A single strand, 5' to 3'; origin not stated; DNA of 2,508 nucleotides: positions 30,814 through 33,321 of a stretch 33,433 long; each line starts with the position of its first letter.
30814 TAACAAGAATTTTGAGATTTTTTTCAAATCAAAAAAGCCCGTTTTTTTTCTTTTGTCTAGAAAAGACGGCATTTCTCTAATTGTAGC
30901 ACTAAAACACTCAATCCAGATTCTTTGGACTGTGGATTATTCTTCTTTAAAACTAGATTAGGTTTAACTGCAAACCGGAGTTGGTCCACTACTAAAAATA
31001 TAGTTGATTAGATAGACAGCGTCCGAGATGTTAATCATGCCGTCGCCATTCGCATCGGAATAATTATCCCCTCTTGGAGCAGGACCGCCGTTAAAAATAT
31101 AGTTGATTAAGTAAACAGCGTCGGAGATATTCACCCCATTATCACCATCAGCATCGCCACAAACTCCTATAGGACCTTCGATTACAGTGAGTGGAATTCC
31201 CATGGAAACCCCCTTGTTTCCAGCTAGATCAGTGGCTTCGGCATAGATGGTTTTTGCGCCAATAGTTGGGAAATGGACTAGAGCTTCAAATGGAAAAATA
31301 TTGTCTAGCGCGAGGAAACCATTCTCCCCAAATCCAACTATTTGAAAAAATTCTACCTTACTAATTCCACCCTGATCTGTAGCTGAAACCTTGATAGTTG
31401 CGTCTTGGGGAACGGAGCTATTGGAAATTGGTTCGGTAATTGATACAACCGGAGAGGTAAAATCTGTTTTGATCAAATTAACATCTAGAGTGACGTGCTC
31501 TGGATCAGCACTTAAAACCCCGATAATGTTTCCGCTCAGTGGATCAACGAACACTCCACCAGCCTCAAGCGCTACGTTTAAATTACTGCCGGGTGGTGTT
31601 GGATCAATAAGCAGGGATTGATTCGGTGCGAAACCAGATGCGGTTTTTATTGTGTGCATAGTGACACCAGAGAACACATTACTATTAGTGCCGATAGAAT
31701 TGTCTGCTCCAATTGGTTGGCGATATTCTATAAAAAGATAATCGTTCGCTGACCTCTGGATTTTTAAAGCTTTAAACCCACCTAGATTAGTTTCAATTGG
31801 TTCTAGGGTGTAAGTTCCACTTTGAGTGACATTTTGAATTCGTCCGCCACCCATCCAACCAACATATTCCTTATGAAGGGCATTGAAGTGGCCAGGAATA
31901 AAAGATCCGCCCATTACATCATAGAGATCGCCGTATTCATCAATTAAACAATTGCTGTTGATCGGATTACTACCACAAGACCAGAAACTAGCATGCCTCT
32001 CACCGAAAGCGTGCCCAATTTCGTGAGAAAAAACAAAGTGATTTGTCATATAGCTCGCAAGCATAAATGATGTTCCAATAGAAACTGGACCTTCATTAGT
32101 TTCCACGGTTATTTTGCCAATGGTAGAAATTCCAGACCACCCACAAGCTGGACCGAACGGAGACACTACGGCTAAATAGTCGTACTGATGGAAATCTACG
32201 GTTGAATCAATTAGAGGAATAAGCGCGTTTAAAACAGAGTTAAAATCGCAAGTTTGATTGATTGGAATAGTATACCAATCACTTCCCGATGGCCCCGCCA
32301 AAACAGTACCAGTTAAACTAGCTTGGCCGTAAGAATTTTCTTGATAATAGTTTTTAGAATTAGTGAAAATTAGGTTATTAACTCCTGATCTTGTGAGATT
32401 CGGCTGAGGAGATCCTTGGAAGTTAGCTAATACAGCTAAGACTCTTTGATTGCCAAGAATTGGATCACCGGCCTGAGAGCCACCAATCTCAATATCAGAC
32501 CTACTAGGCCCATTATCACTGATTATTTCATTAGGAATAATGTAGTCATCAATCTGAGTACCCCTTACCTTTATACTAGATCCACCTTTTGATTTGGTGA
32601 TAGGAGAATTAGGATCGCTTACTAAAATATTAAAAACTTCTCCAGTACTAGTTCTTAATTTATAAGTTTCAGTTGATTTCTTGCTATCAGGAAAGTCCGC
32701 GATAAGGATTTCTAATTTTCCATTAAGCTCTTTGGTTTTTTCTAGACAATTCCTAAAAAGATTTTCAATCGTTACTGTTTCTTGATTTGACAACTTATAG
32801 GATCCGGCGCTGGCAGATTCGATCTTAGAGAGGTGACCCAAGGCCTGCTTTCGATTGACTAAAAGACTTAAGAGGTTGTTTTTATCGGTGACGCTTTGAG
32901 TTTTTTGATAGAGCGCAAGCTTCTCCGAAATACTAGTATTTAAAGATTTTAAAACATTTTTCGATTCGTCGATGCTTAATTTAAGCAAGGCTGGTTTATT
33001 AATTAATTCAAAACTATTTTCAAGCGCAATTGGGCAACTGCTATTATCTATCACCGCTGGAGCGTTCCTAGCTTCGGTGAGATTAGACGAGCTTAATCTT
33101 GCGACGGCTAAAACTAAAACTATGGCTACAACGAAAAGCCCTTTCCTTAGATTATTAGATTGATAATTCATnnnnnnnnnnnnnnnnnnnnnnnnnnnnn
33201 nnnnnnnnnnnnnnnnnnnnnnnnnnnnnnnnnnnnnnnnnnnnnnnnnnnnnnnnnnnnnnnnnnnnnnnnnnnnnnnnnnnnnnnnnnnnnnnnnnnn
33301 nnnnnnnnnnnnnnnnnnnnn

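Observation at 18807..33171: A 14.4-kb co-directional cluster that looks like a non-cellulosomal cohesin-dockerin surface apparatus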

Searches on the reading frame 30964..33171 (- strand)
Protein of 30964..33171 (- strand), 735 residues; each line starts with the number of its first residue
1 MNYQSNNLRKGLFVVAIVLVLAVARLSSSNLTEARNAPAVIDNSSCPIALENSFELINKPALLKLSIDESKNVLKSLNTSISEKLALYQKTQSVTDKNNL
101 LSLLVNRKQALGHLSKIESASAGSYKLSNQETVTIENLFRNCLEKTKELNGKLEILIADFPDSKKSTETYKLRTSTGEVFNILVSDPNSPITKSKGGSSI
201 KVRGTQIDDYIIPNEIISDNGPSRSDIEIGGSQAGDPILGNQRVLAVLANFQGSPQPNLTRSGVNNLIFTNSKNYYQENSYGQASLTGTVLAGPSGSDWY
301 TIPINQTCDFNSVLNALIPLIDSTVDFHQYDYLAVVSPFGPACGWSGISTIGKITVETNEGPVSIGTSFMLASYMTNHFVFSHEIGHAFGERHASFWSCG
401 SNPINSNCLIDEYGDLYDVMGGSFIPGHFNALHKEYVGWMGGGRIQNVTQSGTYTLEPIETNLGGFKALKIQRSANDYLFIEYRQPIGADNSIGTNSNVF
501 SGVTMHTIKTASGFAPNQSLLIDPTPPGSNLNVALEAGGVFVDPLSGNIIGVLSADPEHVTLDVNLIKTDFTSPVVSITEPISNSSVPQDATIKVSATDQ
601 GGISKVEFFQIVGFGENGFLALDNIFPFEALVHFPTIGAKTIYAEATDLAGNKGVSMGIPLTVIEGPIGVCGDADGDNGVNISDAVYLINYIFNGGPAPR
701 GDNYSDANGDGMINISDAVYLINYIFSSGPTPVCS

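Call 4: search_protein_families(library=pfam, proteins=[window:30964-33171:-], max_evalue=1)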
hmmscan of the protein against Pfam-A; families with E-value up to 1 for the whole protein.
window:30964-33171:- (735 aa): 8 families
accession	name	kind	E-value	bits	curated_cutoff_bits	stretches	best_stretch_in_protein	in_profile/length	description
PF00404.24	Dockerin_1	-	1.6e-10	41.4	22.9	1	672-725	2-56/57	Dockerin type I domain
PF17957.7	Big_7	-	4e-09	37.4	24.1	1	574-609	1-38/70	Bacterial Ig domain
PF13583.11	Reprolysin_4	-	1.8e-06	28.2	22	1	306-405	68-161/203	Metallo-peptidase family M12B Reprolysin-like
PF13688.12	Reprolysin_5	-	1.1e-05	26.2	27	1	261-394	26-158/196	Metallo-peptidase family M12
PF13582.12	Reprolysin_3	-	2.2e-05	25.4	22.4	1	309-393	42-122/123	Metallo-peptidase family M12B Reprolysin-like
PF12388.14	Peptidase_M57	-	0.00069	19.8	21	1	361-401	117-161/212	Dual-action HEIGH metallo-peptidase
PF13574.12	Reprolysin_2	-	0.0024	18.2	27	1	371-396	116-144/195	Metallo-peptidase family M12B Reprolysin-like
PF25553.1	BTB-POZ_ANK-like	-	0.38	10.5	27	1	69-158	23-110/246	BTB/POZ Ankyrin-like repeat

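Call 8: search_protein_families(library=ncbifam, proteins=[window:30964-33171:-], max_evalue=1)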
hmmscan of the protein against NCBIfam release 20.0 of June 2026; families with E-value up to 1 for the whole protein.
window:30964-33171:- (735 aa): 2 families
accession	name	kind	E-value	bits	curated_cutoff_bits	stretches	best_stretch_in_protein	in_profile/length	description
TIGR03296.1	M6dom_TIGR03296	domain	2e-09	37.7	110.8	1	264-493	23-277/286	M6 family metalloprotease domain-containing protein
NF047446.1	barrel_OmpL47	domain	0.034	14.6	40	1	590-653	4-58/68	OmpL47-type beta-barrel domain-containing protein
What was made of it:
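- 30964..33171 (-): g1, 735 aa: secreted M6/M11-like metzincin (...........) + Big_7 Ig domain + C-terminal dockerin. Accessory cargo, not part of the conserved core. Pfam Reprolysin_4 and Dockerin_1 above cut-off, Big_7 (call 4); NCBIfam M6 domain, weak (call 8).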

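Call 46: find_encoding_contigs(protein=window:30964-33171:-, flank=10000, max_places=3)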
Protein window:30964-33171:- (735 aa): 4 contigs read that carry it; 3 places shown.
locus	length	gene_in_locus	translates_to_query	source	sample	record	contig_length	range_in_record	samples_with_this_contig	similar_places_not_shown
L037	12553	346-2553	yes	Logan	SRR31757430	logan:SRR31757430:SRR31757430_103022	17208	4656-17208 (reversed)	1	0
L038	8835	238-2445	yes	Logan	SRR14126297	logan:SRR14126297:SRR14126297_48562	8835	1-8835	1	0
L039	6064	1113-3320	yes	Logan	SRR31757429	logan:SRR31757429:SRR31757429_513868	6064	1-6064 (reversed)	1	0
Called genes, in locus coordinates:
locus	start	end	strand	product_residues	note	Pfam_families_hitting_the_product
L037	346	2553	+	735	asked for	PF13583:Reprolysin_4 (faint), PF13688:Reprolysin_5 (faint), PF13582:Reprolysin_3 (faint), PF17957:Big_7, PF00404:Dockerin_1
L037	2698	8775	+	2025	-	PF24981:Beta-prop_ATRN-LZTR1 (faint), PF01344:Kelch_1 (faint), PF13415:Beta-prop_FBX42, PF25210:Kelch_FKB95 (faint), PF13964:Beta-prop_Calicin (weak), PF24681:Kelch_KLHDC2_KLHL20_DRC7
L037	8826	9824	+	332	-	-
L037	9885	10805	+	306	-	-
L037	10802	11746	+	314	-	-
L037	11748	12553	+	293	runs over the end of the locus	-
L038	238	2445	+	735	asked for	PF13583:Reprolysin_4 (faint), PF13688:Reprolysin_5 (faint), PF13582:Reprolysin_3 (faint), PF17957:Big_7, PF00404:Dockerin_1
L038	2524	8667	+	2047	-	PF24981:Beta-prop_ATRN-LZTR1 (faint), PF01344:Kelch_1 (faint), PF13415:Beta-prop_FBX42, PF25210:Kelch_FKB95 (faint), PF13964:Beta-prop_Calicin (weak), PF24681:Kelch_KLHDC2_KLHL20_DRC7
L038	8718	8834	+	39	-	?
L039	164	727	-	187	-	-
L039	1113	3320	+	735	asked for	PF13583:Reprolysin_4 (faint), PF13688:Reprolysin_5 (faint), PF13582:Reprolysin_3 (faint), PF17957:Big_7, PF00404:Dockerin_1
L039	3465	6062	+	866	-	?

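Call 76: find_homologous_proteins(query=window:30964-33171:-)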
Query window:30964-33171:- (735 aa): 50 proteins with E <= 0.001 among 8000 candidates.
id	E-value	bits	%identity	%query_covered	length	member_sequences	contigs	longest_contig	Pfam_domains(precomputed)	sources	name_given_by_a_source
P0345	0.0e+0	1052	63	100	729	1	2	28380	PF13582.13,PF00404.25,PF17957.8,PF13583.12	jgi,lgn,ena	jgi:M6 family metalloprotease-like protein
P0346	7.3e-115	403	36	90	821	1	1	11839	PF17963.8,PF17957.8,PF05548.18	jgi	-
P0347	6.1e-104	367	36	81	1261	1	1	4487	PF17957.8,PF05548.18,PF05345.19,PF13406.12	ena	-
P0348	7.4e-104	367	36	76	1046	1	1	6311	PF13688.13,PF17957.8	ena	-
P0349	1.5e-91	326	35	80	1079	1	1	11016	PF17957.8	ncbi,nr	ncbi:MAG: hypothetical protein HY367_00965 [Candidatus Aenigmarchaeota archaeon]|nr:hypothetical pro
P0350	7.1e-62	228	31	67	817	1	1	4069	PF00404.25,PF07705.18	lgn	-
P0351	7.1e-46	175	28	84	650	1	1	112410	PF17957.8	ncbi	-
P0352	1.6e-45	174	32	59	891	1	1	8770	PF05548.18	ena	-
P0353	3.8e-43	166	29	65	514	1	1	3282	PF13582.13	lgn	-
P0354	6.1e-42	162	29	73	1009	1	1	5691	PF17957.8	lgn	-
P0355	3.4e-39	153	31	63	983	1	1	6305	PF10633.16,PF01835.26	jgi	-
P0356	6.2e-38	149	28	67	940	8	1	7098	PF17963.8,PF13688.13,PF17892.8,PF17803.8,PF05548.18,PF10633.16,PF13583.12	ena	-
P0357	7.3e-38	148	33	55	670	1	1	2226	PF13948.12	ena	-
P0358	8.7e-37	145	27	70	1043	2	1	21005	PF01833.31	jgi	jgi:M6 family metalloprotease-like protein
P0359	1.4e-35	141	31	55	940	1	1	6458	PF17963.8,PF17892.8,PF17803.8,PF05548.18,PF10633.16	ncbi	-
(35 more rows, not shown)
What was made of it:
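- On Metzincin metalloprotease: Relatives carry Peptidase_M11 (call 76).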
